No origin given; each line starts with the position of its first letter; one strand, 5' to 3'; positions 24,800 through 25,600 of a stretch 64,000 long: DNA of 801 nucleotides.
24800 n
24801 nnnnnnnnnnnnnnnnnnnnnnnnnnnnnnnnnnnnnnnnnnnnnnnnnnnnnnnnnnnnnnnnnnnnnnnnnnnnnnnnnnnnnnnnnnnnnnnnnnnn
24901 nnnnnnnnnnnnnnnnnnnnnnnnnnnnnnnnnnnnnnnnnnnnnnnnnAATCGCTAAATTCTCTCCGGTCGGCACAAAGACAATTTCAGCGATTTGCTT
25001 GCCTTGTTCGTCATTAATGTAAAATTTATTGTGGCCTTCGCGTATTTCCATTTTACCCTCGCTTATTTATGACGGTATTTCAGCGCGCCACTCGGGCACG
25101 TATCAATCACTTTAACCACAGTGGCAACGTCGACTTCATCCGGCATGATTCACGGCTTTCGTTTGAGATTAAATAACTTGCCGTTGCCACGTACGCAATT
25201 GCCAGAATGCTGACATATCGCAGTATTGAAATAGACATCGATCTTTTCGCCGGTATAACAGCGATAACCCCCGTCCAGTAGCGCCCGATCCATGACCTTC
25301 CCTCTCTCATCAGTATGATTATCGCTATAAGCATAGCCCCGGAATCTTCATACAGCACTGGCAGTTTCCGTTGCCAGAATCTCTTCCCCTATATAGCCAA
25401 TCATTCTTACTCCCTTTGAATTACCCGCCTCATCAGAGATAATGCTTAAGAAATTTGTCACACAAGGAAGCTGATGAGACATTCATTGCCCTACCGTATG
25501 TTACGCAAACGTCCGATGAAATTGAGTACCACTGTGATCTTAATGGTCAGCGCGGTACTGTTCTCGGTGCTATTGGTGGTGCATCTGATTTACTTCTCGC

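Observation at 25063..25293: In-frame TGA at codon 48 of yjdI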

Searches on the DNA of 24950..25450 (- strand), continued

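Call 32: get_annotated_region(hit=H106, flank=4000)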
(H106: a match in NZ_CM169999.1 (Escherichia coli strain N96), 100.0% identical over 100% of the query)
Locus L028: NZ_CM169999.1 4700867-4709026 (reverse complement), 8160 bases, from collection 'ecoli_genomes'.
description: Escherichia coli strain N96 chromosome, whole genome shotgun sequence
organism: Escherichia coli strain N96 (NCBI taxid 562)
replicon: chromosome; assembly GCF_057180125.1
host: Tibetan Pig; source: feces; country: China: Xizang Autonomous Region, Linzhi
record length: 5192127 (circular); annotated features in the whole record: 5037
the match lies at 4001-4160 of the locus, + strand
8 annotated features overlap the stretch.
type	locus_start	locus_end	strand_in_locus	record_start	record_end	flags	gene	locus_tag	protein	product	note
CDS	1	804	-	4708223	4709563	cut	dcuB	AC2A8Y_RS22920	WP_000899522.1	anaerobic C4-dicarboxylate transporter DcuB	-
CDS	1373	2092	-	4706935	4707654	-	dcuR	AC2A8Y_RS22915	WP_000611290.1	two-component system response regulator DcuR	-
CDS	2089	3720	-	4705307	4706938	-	dcuS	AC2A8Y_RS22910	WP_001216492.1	sensor histidine kinase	-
CDS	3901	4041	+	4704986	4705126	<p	yjdI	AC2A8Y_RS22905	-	4Fe-4S mono-cluster protein YjdI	incomplete; partial in the middle of a contig; missing C-terminus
CDS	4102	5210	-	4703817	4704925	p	-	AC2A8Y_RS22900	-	IS3 family transposase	programmed frameshift; internal stop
CDS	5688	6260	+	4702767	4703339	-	-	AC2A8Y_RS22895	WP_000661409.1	hypothetical protein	-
CDS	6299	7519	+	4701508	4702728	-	-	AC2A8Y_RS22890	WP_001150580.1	HlyD family secretion protein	-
CDS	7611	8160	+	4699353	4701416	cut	-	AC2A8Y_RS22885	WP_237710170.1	peptidase domain-containing ABC transporter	-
